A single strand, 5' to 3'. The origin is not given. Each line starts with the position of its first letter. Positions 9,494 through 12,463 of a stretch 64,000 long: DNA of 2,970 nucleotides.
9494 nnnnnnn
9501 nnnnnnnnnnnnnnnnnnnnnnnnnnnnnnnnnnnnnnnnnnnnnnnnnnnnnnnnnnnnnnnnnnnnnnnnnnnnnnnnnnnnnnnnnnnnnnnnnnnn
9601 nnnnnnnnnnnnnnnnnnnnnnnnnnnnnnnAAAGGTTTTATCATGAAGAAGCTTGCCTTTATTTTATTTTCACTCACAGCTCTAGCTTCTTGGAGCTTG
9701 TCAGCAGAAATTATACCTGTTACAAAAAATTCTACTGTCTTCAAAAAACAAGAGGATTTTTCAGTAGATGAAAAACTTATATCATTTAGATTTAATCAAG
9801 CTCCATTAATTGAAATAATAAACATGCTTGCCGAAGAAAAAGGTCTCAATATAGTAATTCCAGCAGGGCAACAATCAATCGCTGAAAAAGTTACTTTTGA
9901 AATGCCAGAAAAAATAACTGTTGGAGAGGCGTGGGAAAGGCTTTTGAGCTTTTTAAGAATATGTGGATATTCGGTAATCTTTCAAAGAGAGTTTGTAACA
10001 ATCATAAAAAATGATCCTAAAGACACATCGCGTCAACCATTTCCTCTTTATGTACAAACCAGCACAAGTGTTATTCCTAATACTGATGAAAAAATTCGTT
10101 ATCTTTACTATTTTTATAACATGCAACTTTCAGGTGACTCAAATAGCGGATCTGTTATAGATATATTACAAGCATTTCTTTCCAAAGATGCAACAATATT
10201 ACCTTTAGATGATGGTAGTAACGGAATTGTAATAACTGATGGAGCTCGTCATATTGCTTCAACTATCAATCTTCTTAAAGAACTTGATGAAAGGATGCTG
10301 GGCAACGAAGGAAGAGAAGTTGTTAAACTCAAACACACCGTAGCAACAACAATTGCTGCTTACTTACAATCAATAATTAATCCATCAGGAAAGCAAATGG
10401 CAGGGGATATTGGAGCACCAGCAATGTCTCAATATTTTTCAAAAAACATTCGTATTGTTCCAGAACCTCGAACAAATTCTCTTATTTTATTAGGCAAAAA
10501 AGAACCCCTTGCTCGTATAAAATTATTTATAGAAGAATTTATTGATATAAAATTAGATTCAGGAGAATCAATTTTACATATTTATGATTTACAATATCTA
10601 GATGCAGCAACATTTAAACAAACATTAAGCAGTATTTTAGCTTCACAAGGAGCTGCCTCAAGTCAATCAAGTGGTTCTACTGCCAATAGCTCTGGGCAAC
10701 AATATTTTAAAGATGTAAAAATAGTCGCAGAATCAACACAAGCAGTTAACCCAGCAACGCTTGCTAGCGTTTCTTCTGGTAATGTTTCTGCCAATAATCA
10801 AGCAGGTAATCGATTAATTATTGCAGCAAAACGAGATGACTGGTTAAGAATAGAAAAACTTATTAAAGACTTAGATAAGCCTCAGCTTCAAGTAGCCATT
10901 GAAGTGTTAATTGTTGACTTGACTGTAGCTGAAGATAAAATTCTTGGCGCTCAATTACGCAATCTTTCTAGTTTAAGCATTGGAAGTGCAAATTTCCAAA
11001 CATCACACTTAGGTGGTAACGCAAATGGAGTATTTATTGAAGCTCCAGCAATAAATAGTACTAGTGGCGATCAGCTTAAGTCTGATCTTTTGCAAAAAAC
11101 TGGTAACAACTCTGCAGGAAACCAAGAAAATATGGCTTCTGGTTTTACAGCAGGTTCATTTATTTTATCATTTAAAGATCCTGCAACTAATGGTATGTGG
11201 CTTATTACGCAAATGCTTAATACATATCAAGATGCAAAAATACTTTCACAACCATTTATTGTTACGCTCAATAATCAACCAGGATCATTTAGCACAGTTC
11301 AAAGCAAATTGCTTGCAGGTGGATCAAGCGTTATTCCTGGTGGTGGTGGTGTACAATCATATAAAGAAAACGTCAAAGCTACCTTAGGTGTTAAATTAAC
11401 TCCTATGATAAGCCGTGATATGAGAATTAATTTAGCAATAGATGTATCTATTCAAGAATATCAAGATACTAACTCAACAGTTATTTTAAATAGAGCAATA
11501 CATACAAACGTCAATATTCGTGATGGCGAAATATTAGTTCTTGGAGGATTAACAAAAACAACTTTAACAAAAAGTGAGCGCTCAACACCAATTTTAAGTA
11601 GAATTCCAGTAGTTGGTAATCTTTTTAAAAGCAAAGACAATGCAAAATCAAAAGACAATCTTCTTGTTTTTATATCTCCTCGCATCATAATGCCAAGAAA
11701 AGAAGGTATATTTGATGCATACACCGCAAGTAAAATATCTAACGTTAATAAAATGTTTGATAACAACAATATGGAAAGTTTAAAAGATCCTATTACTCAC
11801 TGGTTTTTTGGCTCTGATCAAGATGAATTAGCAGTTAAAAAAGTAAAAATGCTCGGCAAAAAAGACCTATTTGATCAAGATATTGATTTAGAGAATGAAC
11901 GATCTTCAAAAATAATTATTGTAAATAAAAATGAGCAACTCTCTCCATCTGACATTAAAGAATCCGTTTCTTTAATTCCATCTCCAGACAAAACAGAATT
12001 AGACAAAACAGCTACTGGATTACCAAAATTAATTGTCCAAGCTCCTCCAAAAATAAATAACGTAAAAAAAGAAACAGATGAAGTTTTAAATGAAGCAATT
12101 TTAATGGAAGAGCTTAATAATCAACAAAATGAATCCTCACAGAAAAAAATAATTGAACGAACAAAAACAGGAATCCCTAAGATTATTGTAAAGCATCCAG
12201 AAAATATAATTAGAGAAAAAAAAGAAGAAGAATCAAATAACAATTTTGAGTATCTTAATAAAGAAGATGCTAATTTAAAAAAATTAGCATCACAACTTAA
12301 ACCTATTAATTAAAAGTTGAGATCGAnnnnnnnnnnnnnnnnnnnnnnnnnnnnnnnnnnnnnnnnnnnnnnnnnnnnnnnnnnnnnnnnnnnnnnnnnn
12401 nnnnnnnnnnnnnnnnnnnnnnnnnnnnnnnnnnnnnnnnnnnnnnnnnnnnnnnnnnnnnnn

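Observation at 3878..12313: One translationally coupled operon with two paralogous secretins flanking a GspL/M-like (PilMN/O-like) pair, led by a GspC-like gene, and no ATPase, platform or pilin genes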

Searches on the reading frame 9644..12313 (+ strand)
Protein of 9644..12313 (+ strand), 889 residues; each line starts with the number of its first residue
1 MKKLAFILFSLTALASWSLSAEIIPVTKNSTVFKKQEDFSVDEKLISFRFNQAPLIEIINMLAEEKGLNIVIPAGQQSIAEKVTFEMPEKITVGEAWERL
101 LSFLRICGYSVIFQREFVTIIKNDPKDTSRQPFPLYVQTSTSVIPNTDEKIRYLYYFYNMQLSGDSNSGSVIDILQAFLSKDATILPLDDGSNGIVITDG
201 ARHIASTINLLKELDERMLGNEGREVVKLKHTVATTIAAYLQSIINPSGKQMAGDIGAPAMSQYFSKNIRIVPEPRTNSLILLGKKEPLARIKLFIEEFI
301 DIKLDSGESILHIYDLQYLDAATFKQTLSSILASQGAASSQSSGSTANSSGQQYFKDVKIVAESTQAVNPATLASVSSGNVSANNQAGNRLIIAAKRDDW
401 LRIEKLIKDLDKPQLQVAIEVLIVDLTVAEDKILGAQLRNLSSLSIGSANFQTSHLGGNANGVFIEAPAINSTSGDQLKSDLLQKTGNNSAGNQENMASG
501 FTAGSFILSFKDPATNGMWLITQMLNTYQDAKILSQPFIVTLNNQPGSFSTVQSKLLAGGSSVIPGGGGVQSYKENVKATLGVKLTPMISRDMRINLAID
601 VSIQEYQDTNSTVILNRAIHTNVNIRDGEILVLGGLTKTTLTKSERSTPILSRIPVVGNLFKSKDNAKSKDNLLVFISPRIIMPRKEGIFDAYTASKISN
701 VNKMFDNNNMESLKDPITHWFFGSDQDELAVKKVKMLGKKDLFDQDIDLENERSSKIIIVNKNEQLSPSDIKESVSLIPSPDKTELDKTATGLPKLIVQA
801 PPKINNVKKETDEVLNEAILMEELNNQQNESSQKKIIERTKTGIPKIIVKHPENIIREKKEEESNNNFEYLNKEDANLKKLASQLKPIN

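Call 3: search_protein_families(library=pfam, proteins=[window:9644-12313:+], max_evalue=0.1)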
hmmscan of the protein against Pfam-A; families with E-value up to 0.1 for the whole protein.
window:9644-12313:+ (889 aa): 3 families
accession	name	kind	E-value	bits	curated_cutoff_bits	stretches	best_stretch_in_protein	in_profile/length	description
PF00263.26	Secretin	-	6.4e-35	120.7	27.5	1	525-682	2-168/169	Bacterial type II and III secretion system protein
PF03958.22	Secretin_N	-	4e-19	69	28.2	2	225-298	2-62/69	Bacterial type II/III secretion system short domain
PF21305.2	type_II_gspD_N0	-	6.5e-05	23.2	27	1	50-114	3-64/71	GspD-like, N0 domain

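Call 4: search_protein_families(library=ncbifam, proteins=[window:9644-12313:+], max_evalue=0.1)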
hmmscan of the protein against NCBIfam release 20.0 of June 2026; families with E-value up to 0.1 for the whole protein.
window:9644-12313:+ (889 aa): 8 families
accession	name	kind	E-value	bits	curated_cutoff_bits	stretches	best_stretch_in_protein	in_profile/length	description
TIGR02517.1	type_II_gspD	equivalog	3.5e-77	260.3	351.35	1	49-685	2-593/600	type II secretion system secretin GspD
TIGR02515.1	IV_pilus_PilQ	subfamily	3.2e-45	154.9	284.35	1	315-682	103-427/428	type IV pilus secretin PilQ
TIGR02516.1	type_III_yscC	equivalog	7.2e-28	97.3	238.45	2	376-683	196-462/463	type III secretion system outer membrane ring subunit SctC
TIGR02519.1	pilus_MshL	equivalog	2.9e-25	88.9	250.2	1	382-682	2-290/290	pilus (MSHA type) biogenesis protein MshL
NF010083.0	PRK13568.1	equivalog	1.6e-24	86.5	554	2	575-682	304-417/419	DNA uptake porin HofQ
NF007851.2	PRK10560.1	exception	6.5e-17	61.4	598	1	525-683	251-410/412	DNA uptake porin HofQ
NF042912.1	Amuc_1098_fam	equivalog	1.5e-13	49.7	750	1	615-684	729-798/805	Amuc_1098 family type IV pilus outer membrane protein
NF011873.0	PRK15346.1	equivalog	1.7e-13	50.1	524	2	523-668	334-480/499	EscC/YscC/HrcC family type III secretion system outer membrane ring protein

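Call 37: search_solved_structures(query=window:9644-12310:+, max_evalue=0.00001)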
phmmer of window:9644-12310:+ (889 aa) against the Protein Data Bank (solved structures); distinct sequences matched with E-value up to 0.00001: 20.
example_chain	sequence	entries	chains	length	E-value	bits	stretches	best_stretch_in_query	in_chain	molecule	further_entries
5zdh_A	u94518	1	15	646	5.4e-28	100.8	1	385-683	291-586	Type II secretion system protein D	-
5w68_A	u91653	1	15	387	8.1e-25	90.3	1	374-683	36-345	Putative type II secretion protein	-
6i1y_A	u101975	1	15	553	2e-24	89.1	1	378-684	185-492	General secretion pathway protein GspD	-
5wq7_A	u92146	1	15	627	4.1e-23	84.7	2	362-690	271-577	Putative type II secretion system protein D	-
6i1x_A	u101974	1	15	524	6.1e-22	80.8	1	190-694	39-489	Type II secretion system protein D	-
5wq9_A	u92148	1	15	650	9.8e-22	80.2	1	361-684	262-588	Type II secretion system protein D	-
9k8v_A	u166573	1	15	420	1.4e-21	79.6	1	359-684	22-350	General secretion pathway protein D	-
5wq8_A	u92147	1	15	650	2.3e-21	78.9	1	361-684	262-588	Type II secretion system protein D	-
5wln_G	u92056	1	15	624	7.5e-19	70.6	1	524-701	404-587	Type II secretion system protein D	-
6hcg_A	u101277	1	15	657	1.2e-16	63.3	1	375-719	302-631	Type II secretion system protein D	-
9x0w_A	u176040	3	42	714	1.9e-14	56.1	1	389-682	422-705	Fimbrial assembly protein PilQ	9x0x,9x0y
6ve2_A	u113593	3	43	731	1.9e-14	56.1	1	389-683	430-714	Fimbrial assembly protein PilQ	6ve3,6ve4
7ofh_A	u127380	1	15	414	9.6e-14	53.7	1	518-682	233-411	Virion export protein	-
6w6m_A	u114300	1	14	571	1.1e-13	53.6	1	379-683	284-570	Type IV pilus secretin PilQ family protein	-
9sh1_A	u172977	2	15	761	1.1e-12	50.2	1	369-682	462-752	Type IV pilus biogenesis and competence protein PilQ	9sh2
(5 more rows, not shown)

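Call 54: find_homologous_proteins(query=window:9644-12310:+, max_evalue=1e-10)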
Query window:9644-12310:+ (889 aa): 336 proteins with E <= 1e-10 among 8000 candidates; the best 120 are listed.
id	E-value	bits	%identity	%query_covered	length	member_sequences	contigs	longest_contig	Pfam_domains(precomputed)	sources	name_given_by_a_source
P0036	0.0e+0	1921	100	100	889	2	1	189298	PF03958.23,PF00263.27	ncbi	-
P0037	0.0e+0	1713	89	100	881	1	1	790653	PF03958.23,PF00263.27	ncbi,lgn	-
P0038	0.0e+0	1335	70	100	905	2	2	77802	PF03958.23,PF00263.27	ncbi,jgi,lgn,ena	jgi:general secretion pathway protein D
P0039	0.0e+0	1309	69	100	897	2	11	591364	PF21305.3,PF03958.23,PF00263.27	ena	-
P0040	0.0e+0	1299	67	100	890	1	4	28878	PF21305.3,PF03958.23,PF00263.27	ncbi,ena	-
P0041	1.0e-281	955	75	66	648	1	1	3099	PF03958.23,PF00263.27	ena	-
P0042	4.2e-192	659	44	84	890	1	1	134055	PF03958.23,PF00263.27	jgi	jgi:general secretion pathway protein D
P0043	1.7e-191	657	44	89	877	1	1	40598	PF03958.23,PF00263.27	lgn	-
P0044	3.3e-189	649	45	84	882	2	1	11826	PF03958.23,PF00263.27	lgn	-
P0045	4.7e-189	649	43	92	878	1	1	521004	PF03958.23,PF00263.27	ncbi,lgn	-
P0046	2.7e-186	639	44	83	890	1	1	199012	PF03958.23,PF00263.27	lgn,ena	-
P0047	9.2e-186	638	43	84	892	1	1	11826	PF03958.23,PF00263.27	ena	-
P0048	1.9e-184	633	43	88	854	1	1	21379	PF03958.23,PF00263.27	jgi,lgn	jgi:general secretion pathway protein D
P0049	3.4e-183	629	47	79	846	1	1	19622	PF03958.23,PF00263.27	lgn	-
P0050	1.0e-179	618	33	78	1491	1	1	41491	PF21305.3,PF03958.23,PF00263.27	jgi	jgi:Type II secretory pathway, component PulD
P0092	2.1e-116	408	35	77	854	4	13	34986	PF03958.23,PF00263.27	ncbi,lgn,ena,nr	ncbi:hypothetical protein KC460_04765 [Candidatus Dependentiae bacterium]|nr:hypothetical protein [C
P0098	8.5e-116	406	34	91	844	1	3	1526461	PF03958.23,PF00263.27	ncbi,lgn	ncbi:MAG: secretin N-terminal domain-containing protein [Candidatus Babeliales bacterium]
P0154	7.2e-106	373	35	77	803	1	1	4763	PF03958.23,PF00263.27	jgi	-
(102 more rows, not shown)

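Call 60: find_encoding_contigs(protein=P0098, flank=10000, max_places=1)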
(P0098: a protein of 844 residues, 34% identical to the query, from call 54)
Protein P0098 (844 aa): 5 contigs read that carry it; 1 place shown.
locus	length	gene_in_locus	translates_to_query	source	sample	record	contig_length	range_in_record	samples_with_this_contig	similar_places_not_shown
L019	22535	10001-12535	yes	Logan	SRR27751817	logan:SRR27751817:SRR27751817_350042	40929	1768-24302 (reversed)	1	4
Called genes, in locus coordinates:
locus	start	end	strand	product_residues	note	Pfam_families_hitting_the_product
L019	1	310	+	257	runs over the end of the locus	PF02405:MlaE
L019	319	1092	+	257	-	PF00005:ABC_tran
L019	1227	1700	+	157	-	PF12796:Ank_2 (weak)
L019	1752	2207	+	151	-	PF12796:Ank_2, PF13637:Ank_4 (weak)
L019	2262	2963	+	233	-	PF23211:LRR_LRWD1 (faint), PF00560:LRR_1 (faint), PF23598:LRR_14, PF12799:LRR_4 (weak), PF13855:LRR_8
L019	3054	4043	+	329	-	PF00493:MCM (weak), PF20030:bpMoxR, PF00004:AAA (weak), PF07726:AAA_3, PF07728:AAA_5, PF17863:AAA_lid_2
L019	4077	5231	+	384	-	PF11356:T2SSC, PF13180:PDZ_2 (weak)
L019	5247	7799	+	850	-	PF03958:Secretin_N, PF00263:Secretin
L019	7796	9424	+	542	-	PF11104:PilM_2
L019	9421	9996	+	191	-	-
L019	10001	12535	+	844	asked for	PF03958:Secretin_N (weak), PF00263:Secretin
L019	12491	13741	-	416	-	PF03952:Enolase_N, PF00113:Enolase_C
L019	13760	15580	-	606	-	PF01336:tRNA_anti-codon, PF00152:tRNA-synt_2, PF02938:GAD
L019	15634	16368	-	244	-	-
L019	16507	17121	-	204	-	PF00023:Ank (faint), PF13606:Ank_3 (faint), PF13637:Ank_4 (faint), PF12796:Ank_2, PF13857:Ank_5 (weak)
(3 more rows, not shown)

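Call 61: find_encoding_contigs(protein=P0050, flank=10000, max_places=1)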
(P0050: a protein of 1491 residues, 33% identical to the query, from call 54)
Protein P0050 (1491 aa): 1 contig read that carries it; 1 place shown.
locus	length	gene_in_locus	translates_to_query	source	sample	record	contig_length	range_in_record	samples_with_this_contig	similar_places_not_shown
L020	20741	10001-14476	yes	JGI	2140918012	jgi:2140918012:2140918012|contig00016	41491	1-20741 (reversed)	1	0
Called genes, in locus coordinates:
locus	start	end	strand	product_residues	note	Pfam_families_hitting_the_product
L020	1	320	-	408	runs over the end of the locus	PF13173:AAA_14, PF13635:DUF4143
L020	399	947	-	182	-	-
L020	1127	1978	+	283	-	PF12784:PDDEXK_2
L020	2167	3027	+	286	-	PF11356:T2SSC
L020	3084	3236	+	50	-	-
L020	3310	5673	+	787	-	PF21305:type_II_gspD_N0 (weak), PF03958:Secretin_N (weak), PF00263:Secretin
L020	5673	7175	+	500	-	PF11104:PilM_2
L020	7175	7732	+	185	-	-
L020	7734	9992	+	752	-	PF03958:Secretin_N, PF00263:Secretin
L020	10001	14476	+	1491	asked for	PF21305:type_II_gspD_N0 (faint), PF03958:Secretin_N, PF00263:Secretin, PF03958:Secretin_N (weak), PF00263:Secretin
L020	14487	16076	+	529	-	PF09820:AAA-ATPase_like, PF08011:PDDEXK_9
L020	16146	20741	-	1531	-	?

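Call 94: find_encoding_contigs(protein=P0154, flank=10000, max_places=1)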
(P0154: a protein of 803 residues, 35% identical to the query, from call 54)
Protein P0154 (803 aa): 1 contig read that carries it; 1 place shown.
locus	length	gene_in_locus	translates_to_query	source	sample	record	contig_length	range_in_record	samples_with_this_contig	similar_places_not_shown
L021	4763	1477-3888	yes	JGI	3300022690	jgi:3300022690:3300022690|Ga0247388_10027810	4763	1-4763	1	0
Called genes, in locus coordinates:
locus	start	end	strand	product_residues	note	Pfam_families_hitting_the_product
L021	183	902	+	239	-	-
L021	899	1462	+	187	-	-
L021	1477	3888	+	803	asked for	PF03958:Secretin_N (weak), PF00263:Secretin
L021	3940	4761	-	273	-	?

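Call 95: find_encoding_contigs(protein=P0092, flank=10000, max_places=1)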
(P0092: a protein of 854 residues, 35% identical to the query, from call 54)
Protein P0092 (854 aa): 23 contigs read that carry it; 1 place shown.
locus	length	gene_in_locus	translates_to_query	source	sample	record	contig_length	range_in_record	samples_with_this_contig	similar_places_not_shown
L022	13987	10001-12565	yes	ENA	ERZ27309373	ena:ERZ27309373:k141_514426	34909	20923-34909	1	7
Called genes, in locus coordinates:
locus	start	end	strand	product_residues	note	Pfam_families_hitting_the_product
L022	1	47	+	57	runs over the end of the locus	-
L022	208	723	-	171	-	PF22769:DCD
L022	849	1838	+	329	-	PF00493:MCM (faint), PF20030:bpMoxR, PF00004:AAA (faint), PF05496:RuvB_N (faint), PF07726:AAA_3, PF07728:AAA_5, PF17863:AAA_lid_2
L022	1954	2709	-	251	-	-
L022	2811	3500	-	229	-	-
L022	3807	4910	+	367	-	PF11356:T2SSC (weak)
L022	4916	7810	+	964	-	PF21305:type_II_gspD_N0 (weak), PF03958:Secretin_N, PF00263:Secretin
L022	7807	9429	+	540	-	PF11104:PilM_2, PF14450:FtsA (faint), PF05134:T2SSL (weak)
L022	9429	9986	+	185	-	-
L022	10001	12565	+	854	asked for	PF03958:Secretin_N (weak), PF00263:Secretin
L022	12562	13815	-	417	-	PF03952:Enolase_N, PF00113:Enolase_C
